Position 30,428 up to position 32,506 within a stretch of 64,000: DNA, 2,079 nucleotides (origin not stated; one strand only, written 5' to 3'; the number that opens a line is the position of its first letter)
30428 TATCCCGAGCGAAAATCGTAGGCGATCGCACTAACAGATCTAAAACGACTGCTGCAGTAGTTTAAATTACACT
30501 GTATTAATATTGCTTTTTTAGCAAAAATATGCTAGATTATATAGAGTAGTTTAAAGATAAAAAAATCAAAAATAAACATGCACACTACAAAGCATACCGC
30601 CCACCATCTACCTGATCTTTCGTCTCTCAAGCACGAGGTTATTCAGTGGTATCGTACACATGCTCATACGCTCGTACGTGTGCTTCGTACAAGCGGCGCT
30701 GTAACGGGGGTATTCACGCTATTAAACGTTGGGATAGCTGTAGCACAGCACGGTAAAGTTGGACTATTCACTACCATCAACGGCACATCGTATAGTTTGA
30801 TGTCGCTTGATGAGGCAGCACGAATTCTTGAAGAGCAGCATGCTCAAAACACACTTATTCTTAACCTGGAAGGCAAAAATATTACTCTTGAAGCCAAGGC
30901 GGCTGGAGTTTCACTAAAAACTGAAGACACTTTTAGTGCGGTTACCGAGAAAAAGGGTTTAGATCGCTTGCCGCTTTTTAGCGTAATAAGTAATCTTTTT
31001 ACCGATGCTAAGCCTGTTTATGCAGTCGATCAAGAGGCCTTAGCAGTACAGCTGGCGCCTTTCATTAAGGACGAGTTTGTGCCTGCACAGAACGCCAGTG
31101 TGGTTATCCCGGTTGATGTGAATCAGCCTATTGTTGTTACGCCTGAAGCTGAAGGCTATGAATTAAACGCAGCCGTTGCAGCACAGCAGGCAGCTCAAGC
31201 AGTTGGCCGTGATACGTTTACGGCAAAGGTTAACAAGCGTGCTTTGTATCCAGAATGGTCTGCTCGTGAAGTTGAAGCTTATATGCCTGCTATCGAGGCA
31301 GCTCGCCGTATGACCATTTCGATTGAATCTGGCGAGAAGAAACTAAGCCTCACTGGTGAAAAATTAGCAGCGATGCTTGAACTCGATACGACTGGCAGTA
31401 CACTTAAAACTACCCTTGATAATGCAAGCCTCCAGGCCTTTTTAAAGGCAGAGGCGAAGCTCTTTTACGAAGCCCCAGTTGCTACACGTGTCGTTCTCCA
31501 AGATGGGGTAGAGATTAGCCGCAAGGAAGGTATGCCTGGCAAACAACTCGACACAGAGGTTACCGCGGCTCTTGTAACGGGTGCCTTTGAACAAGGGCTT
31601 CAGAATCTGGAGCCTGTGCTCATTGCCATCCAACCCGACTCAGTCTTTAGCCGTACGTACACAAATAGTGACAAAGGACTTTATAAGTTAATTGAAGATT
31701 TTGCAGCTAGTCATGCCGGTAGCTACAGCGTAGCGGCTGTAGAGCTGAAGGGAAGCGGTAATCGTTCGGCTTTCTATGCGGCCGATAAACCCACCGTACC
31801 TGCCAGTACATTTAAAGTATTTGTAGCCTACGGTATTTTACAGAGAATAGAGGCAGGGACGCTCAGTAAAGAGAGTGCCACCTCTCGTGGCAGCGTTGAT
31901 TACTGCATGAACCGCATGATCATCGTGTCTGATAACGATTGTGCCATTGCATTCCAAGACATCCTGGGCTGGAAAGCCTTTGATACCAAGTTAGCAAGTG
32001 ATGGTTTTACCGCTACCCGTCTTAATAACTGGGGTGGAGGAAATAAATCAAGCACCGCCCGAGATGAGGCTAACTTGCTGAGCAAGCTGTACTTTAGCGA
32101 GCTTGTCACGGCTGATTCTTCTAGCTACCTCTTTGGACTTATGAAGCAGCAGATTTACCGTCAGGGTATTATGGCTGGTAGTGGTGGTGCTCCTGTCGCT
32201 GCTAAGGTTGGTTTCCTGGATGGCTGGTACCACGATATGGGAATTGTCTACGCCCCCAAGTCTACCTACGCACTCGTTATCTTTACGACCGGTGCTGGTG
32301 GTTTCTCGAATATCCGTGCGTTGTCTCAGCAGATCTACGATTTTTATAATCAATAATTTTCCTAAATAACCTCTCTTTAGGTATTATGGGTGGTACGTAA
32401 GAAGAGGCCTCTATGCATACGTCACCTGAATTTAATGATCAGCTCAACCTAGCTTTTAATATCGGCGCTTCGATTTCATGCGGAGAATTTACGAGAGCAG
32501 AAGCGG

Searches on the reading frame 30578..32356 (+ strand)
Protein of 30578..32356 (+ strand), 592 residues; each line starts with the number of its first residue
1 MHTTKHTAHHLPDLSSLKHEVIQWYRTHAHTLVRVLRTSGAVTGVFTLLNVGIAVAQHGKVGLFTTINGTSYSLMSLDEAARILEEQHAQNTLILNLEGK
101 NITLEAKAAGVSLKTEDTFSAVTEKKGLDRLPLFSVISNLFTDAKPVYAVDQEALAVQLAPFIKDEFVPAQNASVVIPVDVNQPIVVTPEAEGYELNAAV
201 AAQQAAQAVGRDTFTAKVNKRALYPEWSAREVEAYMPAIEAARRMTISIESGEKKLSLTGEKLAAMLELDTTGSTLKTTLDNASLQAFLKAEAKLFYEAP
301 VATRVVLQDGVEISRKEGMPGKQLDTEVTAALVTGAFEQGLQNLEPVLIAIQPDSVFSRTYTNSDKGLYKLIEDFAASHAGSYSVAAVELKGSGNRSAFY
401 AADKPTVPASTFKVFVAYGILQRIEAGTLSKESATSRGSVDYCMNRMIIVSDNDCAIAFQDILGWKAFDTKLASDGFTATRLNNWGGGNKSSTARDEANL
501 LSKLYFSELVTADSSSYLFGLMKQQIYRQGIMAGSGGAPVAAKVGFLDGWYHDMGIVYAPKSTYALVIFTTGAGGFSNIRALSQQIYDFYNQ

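Call 4: search_protein_families(library=pfam, proteins=[window:30578-32353:+], max_evalue=1)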
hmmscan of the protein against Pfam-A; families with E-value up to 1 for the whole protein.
window:30578-32353:+ (592 aa): 3 families
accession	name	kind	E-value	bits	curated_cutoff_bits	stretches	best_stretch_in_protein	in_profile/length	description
PF13354.11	Beta-lactamase2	-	3.9e-31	108.5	22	1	394-570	9-214/214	Beta-lactamase enzyme family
PF12229.13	PG_binding_4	-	0.00017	22.1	22.1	1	103-209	2-108/117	Putative peptidoglycan binding domain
PF20044.4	DUF6446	-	0.11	12.8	26.7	1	396-474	47-125/129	Family of unknown function (DUF6446)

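Call 8: search_protein_families(library=ncbifam, proteins=[window:30578-32353:+], max_evalue=1)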
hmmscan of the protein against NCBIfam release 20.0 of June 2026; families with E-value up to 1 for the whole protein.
window:30578-32353:+ (592 aa): 5 families
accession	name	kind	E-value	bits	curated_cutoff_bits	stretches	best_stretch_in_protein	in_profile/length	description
NF033103.1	bla_class_A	equivalog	5.9e-06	25.6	200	1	439-572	87-234/257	class A beta-lactamase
TIGR00875.1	fsa_talC_mipB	equivalog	0.032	13.7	245.95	1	239-312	67-140/213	fructose-6-phosphate aldolase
NF045504.1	Xrt_dep_XDD4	subfamily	0.033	14.1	40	1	243-289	11-52/202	XDD4 family exosortase-dependent surface protein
NF000447.2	bla-A_Chryseo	exception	0.11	11.7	510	0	454-560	142-254/292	CGA/CIA family class A beta-lactamase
NF012161.0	bla_class_D_main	equivalog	0.12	11.6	250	0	401-417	32-48/236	class D beta-lactamase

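Call 9: search_protein_families(library=phrogs, proteins=[window:30578-32353:+], max_evalue=1)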
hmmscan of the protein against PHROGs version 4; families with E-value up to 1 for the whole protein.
window:30578-32353:+ (592 aa): 1 family
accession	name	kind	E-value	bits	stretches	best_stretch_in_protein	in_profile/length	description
phrog_17509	-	unknown function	0.14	12.5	1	78-128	160-206/281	-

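Call 10: search_protein_families(library=padloc, proteins=[window:30578-32353:+], max_evalue=1)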
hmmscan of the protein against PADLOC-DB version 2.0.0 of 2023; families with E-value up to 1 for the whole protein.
window:30578-32353:+ (592 aa): 0 families

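Call 12: search_solved_structures(query=window:30578-32353:+, max_evalue=0.01, show_alignments=2)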
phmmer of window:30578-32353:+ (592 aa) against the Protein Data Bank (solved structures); distinct sequences matched with E-value up to 0.01: 3.
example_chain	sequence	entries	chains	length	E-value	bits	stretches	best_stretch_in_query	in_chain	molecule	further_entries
3cjm_A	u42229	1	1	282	7.2e-06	28.1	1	494-575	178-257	Putative beta-lactamase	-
2j9o_A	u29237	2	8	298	6.7e-05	24.9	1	423-566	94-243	TLL2115 PROTEIN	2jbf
2j7v_A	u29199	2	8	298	9e-05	24.5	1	423-566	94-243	TLL2115 PROTEIN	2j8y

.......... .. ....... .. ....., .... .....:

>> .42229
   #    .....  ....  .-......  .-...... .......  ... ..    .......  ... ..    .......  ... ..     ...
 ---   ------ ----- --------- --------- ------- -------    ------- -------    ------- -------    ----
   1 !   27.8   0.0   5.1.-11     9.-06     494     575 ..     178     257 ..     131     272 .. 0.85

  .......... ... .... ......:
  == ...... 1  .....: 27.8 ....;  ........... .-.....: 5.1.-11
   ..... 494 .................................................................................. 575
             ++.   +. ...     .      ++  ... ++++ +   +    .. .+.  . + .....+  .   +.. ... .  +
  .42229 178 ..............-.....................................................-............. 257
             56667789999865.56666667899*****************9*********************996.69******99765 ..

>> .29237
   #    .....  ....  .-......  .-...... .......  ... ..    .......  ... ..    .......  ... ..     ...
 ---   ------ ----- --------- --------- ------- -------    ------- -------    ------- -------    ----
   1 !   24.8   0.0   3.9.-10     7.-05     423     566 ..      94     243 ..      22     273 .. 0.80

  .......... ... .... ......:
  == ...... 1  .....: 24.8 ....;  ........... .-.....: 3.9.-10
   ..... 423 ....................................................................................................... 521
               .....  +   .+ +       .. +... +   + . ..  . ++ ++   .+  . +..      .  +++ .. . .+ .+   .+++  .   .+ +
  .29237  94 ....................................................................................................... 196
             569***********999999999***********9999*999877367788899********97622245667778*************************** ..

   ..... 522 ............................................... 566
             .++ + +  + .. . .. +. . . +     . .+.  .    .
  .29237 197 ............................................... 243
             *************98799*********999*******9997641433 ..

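Call 17: find_encoding_contigs(protein=window:30578-32356:+, flank=10000, max_places=6)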
Protein window:30578-32356:+ (592 aa): 2 contigs read that carry it; 2 places shown.
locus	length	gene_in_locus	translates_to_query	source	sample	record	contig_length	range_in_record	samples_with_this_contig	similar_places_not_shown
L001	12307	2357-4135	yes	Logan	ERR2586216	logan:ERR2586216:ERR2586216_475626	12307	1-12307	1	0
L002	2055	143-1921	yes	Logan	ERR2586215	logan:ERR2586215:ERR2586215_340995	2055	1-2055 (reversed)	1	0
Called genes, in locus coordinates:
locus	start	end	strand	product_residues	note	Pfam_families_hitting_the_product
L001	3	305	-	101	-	?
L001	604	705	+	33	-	-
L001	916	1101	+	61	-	-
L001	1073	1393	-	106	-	-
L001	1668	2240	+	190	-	-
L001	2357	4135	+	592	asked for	PF13354:Beta-lactamase2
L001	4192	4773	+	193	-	-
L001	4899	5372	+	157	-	-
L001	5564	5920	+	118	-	-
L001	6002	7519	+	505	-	-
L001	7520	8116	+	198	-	PF07884:VKOR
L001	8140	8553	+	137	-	-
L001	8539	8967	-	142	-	PF22811:Zn_ribbon_NrdR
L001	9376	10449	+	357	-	PF01702:TGT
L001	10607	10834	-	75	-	-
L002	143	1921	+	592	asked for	PF13354:Beta-lactamase2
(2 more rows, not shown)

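Call 18: find_homologous_proteins(query=window:30578-32353:+, max_evalue=0.00001)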
Query window:30578-32353:+ (592 aa): 17 proteins with E <= 0.00001 among 8000 candidates.
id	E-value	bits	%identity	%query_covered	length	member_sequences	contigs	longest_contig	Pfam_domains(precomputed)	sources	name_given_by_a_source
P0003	0.0e+0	1300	100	100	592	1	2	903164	PF13354.13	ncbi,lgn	-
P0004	2.3e-191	655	53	97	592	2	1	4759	PF13354.13,PF12229.14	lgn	-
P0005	1.9e-180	619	48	100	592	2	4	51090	PF13354.13,PF12229.14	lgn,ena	-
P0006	1.1e-176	607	47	100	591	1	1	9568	PF13354.13,PF12229.14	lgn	-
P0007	5.7e-175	601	49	97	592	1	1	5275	PF13354.13,PF12229.14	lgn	-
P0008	1.9e-173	596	48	100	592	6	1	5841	PF13354.13,PF12229.14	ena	-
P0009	6.3e-169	581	46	99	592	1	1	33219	PF13354.13,PF12229.14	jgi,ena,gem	-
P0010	2.3e-167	576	47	99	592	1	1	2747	PF13354.13,PF12229.14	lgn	-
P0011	2.8e-167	576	46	97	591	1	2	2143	PF13354.13,PF12229.14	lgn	-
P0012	1.3e-166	574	49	96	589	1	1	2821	PF13354.13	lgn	-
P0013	1.7e-164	567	47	100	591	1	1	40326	PF13354.13,PF12229.14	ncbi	-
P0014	2.8e-163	563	46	99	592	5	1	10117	PF13354.13,PF12229.14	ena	-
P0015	9.3e-155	534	45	100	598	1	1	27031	PF13354.13,PF12229.14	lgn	-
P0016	1.3e-142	494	43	100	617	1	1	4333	PF13354.13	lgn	-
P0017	2.1e-138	480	42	97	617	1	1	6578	PF13354.13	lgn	-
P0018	9.4e-124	432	39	96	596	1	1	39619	PF13354.13,PF12229.14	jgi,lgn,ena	-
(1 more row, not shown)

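Call 19: find_encoding_contigs(protein=P0005, flank=10000, max_places=2)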
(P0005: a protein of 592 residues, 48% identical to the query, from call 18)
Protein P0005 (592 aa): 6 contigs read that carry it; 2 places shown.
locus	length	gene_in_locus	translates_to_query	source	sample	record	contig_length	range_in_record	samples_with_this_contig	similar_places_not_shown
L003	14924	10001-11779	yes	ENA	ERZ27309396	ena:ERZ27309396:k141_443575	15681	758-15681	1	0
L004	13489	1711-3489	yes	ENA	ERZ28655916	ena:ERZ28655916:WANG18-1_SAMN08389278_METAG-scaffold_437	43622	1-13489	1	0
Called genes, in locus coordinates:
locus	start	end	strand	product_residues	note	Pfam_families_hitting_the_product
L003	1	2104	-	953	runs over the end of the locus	?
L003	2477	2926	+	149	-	PF22811:Zn_ribbon_NrdR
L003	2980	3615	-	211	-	PF07884:VKOR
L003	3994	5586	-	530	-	-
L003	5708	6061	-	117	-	-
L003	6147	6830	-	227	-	-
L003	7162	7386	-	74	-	-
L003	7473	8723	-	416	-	-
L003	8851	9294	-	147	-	-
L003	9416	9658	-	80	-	-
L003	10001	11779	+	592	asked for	PF12229:PG_binding_4 (faint), PF13354:Beta-lactamase2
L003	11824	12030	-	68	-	-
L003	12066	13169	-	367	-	PF13624:SurA_N_3, PF13623:SurA_N_2 (weak), PF00639:Rotamase, PF13145:Rotamase_2 (weak), PF13616:Rotamase_3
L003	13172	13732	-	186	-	PF03703:bPH_2 (weak)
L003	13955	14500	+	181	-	-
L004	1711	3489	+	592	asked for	PF12229:PG_binding_4 (faint), PF13354:Beta-lactamase2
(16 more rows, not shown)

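Call 20: find_encoding_contigs(protein=P0013, flank=10000, max_places=2)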
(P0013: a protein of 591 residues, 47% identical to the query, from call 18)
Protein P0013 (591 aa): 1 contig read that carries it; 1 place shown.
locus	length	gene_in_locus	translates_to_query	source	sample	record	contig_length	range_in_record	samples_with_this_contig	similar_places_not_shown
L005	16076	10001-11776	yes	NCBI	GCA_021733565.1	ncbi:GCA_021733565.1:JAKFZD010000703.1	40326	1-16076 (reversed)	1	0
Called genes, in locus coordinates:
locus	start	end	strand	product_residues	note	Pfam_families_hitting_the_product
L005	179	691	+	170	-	PF00334:NDK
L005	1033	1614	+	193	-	PF20803:PaaX_M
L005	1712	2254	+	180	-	-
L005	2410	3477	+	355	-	PF13624:SurA_N_3, PF13145:Rotamase_2, PF13616:Rotamase_3, PF00639:Rotamase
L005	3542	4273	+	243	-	-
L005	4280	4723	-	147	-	PF00293:NUDIX, PF14815:NUDIX_4 (faint)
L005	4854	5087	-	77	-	-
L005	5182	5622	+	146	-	PF02467:Whib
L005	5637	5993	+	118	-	-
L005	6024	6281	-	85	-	-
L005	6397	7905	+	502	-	PF13687:DUF4153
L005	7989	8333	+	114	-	-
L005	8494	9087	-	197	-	-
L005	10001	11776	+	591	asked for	PF12229:PG_binding_4 (faint), PF13354:Beta-lactamase2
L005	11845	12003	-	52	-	-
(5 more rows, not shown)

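Call 21: find_encoding_contigs(protein=P0009, flank=10000, max_places=2)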
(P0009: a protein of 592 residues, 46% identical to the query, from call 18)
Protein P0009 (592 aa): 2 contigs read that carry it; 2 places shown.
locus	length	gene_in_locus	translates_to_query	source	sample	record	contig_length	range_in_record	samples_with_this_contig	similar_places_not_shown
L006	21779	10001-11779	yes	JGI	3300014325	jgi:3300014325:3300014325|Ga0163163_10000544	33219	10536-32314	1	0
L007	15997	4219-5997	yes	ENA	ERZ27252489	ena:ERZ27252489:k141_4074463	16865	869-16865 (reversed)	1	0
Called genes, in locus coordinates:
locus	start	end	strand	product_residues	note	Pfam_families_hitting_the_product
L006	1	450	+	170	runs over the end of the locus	PF00334:NDK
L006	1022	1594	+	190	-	-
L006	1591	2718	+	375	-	PF13624:SurA_N_3, PF13616:Rotamase_3, PF00639:Rotamase, PF13145:Rotamase_2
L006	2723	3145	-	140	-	PF06094:GGACT, PF13772:AIG2_2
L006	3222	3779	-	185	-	PF01300:Sua5_yciO_yrdC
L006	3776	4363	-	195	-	PF05148:Methyltransf_8 (weak), PF13847:Methyltransf_31, PF08241:Methyltransf_11, PF13649:Methyltransf_25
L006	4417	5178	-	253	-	-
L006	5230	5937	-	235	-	PF01522:Polysacc_deac_1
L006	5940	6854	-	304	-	PF00535:Glycos_transf_2, PF13641:Glyco_tranf_2_3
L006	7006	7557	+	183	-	-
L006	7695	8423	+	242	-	-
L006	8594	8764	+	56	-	-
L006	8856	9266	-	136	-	-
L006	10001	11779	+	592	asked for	PF12229:PG_binding_4 (faint), PF13354:Beta-lactamase2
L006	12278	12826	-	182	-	-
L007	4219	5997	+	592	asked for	PF12229:PG_binding_4 (faint), PF13354:Beta-lactamase2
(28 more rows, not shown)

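Call 22: find_encoding_contigs(protein=P0018, flank=10000, max_places=2)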
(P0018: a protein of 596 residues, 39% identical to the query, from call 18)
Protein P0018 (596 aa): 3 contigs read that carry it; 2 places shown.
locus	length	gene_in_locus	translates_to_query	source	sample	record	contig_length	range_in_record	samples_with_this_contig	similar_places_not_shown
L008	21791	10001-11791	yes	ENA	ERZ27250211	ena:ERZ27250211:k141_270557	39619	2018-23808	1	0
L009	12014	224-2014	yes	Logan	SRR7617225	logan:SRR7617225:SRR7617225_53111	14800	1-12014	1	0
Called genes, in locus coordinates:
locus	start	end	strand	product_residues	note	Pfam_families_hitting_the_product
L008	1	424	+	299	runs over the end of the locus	-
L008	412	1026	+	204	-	-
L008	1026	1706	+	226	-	PF07963:N_methyl (weak)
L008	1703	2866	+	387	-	-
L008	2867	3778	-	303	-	PF02899:Phage_int_SAM_1, PF13102:Phage_int_SAM_5, PF13495:Phage_int_SAM_4 (faint), PF00589:Phage_integrase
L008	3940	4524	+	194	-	PF00334:NDK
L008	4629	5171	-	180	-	-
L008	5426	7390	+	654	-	PF24893:DUF7743 (faint)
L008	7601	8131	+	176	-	PF03703:bPH_2 (faint)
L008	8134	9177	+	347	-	PF13623:SurA_N_2 (weak), PF13624:SurA_N_3, PF13145:Rotamase_2 (faint), PF00639:Rotamase, PF13616:Rotamase_3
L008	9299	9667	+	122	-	-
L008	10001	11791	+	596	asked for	PF12229:PG_binding_4 (faint), PF13354:Beta-lactamase2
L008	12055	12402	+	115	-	-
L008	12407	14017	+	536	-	-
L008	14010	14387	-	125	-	-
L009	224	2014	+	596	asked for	PF12229:PG_binding_4 (faint), PF13354:Beta-lactamase2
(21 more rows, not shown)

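Call 40: find_related_loci(query=A3, collection=genome_contigs, flank=6000)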
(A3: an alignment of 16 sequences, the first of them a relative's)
Query A3 (592 aa) in genome_contigs; peptide patterns used: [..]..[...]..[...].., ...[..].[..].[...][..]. (x = any residue, [..] = any of these).
180 stretches matched a pattern; 166 encode a relative of the query (tblastn E <= 1e-3); the best 80 are kept; 80 distinct loci.
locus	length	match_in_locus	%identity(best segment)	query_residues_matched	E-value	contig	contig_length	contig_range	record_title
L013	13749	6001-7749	46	5-592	3e-174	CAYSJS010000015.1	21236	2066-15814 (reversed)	MAG TPA_asm: uncultured Candidatus Saccharibacteria bacterium isolate SRP135725_co1_201 genome assembly, contig: NODE_30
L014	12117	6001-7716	47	19-592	4e-164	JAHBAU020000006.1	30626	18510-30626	MAG: Candidatus Saccharibacteria bacterium isolate AQU-11 c_000000113984, whole genome shotgun sequence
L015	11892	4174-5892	42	24-592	1e-132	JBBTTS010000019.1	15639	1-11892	MAG: Patescibacteria group bacterium isolate H51-bin331_1 H51_bin331_1_000000000019, whole genome shotgun sequence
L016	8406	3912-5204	57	41-592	9e-73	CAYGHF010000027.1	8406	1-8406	MAG TPA_asm: uncultured Candidatus Saccharimonas sp. isolate ERP113451_co3_278 genome assembly, contig: NODE_7372_length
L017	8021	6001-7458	34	110-592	9e-64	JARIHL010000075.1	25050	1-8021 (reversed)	MAG: Candidatus Saccharibacteria bacterium isolate CullarsAll.DT.39 k141_842803, whole genome shotgun sequence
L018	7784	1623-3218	30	65-592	5e-63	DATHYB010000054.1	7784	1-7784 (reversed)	MAG TPA_asm: Candidatus Limnocylindrales bacterium isolate SMAG_U16200 k141_185695, whole genome shotgun sequence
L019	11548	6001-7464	31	107-591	4e-62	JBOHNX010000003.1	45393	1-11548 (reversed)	MAG: Candidatus Saccharimonadales bacterium isolate SD8036_maxbin2.bin.8 NODE_275_length_45393_cov_11.623028, whole geno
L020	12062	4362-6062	30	24-591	2e-61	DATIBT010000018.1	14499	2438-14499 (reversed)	MAG TPA_asm: Candidatus Saccharimonadales bacterium isolate SMAG_U16297 k141_2251497, whole genome shotgun sequence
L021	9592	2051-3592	31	64-586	4e-59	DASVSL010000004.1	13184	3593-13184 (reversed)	MAG TPA_asm: Candidatus Saccharimonadales bacterium isolate SMAG_U3261 k141_156966, whole genome shotgun sequence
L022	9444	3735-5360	30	28-573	3e-57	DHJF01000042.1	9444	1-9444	MAG TPA_asm: Candidatus Saccharibacteria bacterium UBA4727 UBA4727_contig_13321, whole genome shotgun sequence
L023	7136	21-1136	36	229-592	1e-56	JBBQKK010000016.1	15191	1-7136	MAG: Candidatus Saccharimonadales bacterium isolate Co_metawrap_609 Cmw_609_k141_18564153_length_15191_cov_10.0000, whol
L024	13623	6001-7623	31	59-592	1e-56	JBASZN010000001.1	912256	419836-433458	MAG: Candidatus Saccharimonadales bacterium isolate MFD10499_ilm_asm_bin49 k127_141820, whole genome shotgun sequence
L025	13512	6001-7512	30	95-592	2e-55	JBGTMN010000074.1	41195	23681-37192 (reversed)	MAG: Candidatus Saccharimonadales bacterium isolate JTS-RE364 k141_7812253, whole genome shotgun sequence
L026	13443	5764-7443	29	20-591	2e-55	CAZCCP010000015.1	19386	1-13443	MAG TPA_asm: uncultured Candidatus Saccharibacteria bacterium isolate SRP200132_co1_638 genome assembly, contig: NODE_49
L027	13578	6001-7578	29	64-592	5e-55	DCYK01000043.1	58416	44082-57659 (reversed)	MAG TPA_asm: Candidatus Saccharibacteria bacterium UBA2112 UBA2112_contig_17977, whole genome shotgun sequence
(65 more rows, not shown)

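Call 53: find_related_loci(query=A3, collection=metagenome_contigs, flank=4000)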
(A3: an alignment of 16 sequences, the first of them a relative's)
Query A3 (592 aa) in metagenome_contigs; peptide patterns used: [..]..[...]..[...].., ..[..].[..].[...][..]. (x = any residue, [..] = any of these).
381 stretches matched a pattern; 252 encode a relative of the query (tblastn E <= 1e-3); the best 80 are kept; 80 distinct loci.
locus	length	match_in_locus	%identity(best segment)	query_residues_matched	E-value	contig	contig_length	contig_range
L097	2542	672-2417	49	11-592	0e+0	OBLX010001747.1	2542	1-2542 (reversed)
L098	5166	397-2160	50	4-592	0e+0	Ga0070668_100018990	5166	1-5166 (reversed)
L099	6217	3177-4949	47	1-592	3e-178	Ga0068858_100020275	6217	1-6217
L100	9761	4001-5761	46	5-592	1e-179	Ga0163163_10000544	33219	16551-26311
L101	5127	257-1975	39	24-592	3e-134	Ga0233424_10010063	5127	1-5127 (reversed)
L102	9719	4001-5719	42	24-592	8e-133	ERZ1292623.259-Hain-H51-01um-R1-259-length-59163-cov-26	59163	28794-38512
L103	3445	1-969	59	269-592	5e-125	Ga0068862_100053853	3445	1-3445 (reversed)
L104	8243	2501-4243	29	2-592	1e-62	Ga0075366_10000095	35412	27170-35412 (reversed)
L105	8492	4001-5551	30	67-591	1e-58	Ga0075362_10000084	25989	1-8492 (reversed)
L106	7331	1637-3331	28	14-592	2e-57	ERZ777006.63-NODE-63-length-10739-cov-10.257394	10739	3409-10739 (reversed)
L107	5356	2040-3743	30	19-589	8e-57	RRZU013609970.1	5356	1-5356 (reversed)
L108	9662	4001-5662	30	19-586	1e-56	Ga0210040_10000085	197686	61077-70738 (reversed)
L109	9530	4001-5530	31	79-592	9e-60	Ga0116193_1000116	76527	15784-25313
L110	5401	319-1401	36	239-592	7e-56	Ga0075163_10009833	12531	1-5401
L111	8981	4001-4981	38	256-589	6e-56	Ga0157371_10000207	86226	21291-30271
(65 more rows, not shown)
